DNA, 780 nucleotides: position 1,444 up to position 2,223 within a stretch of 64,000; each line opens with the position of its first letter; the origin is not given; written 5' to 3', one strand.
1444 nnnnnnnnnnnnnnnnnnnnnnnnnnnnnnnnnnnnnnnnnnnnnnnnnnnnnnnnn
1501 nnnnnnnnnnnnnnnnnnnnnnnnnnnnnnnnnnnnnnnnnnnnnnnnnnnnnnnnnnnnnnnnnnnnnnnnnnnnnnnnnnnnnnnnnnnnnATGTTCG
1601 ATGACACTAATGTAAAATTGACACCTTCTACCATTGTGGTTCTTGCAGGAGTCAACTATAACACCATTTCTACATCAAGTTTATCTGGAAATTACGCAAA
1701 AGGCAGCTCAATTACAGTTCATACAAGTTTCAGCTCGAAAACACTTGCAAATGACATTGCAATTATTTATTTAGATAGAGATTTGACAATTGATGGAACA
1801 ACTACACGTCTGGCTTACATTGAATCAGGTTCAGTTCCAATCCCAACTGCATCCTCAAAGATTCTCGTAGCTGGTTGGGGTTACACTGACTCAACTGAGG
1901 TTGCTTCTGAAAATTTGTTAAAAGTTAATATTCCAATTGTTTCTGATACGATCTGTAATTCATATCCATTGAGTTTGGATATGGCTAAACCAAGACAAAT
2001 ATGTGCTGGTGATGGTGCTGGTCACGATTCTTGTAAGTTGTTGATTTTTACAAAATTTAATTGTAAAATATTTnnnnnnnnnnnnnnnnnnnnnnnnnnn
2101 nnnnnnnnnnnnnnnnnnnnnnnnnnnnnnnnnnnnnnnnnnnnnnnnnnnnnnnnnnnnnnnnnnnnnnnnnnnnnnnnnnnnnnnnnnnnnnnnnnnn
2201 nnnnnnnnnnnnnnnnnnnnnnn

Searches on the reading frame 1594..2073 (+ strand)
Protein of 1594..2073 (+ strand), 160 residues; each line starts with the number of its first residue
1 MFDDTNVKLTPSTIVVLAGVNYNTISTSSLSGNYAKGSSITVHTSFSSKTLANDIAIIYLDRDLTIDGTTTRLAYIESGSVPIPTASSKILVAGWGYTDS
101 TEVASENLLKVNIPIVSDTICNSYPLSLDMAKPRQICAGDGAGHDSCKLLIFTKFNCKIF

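Call 13: search_protein_families(library=pfam, proteins=[window:1594-2073:+], max_evalue=0.001)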
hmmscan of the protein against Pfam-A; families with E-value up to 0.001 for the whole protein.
window:1594-2073:+ (160 aa): 1 family
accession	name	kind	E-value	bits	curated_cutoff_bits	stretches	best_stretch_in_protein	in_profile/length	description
PF00089.32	Trypsin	-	4.3e-15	56.6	20.6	1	25-148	59-177/220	Trypsin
